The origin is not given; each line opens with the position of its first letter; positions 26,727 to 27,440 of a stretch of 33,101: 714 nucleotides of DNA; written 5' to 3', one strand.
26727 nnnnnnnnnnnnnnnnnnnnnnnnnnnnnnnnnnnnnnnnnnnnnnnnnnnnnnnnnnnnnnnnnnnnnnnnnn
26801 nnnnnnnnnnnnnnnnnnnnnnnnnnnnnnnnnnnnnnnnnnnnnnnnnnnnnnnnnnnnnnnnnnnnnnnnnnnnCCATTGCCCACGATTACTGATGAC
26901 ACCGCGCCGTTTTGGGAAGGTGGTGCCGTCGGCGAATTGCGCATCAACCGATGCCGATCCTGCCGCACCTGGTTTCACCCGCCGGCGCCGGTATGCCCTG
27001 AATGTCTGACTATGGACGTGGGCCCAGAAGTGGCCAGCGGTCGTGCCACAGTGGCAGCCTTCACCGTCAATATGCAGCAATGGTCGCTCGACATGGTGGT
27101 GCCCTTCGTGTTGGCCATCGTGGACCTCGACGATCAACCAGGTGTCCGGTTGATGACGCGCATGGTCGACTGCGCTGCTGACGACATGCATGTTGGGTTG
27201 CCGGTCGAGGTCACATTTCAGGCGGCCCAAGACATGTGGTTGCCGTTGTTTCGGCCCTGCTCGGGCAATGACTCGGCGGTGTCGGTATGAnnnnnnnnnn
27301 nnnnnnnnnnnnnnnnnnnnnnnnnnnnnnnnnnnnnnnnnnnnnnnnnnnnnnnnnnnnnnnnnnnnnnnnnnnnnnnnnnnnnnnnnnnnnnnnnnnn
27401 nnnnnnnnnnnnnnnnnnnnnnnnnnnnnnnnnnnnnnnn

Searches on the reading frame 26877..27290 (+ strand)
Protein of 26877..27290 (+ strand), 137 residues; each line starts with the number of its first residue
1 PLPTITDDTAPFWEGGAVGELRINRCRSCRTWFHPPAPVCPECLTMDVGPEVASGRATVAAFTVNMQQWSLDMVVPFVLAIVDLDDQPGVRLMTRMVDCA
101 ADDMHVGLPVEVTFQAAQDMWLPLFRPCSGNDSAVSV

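Call 4: search_protein_families(library=pfam, proteins=[window:26877-27290:+], max_evalue=0.01)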
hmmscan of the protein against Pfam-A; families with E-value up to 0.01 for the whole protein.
window:26877-27290:+ (137 aa): 2 families
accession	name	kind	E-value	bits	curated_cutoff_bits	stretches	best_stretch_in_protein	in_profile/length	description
PF01796.24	OB_ChsH2_C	-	1.3e-15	57.5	27.1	1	53-115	4-65/65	ChsH2, C-terminal OB-fold domain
PF12172.15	zf-ChsH2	-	1e-11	44.9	23.2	1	13-44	1-32/37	ChsH2, rubredoxin-like zinc ribbon domain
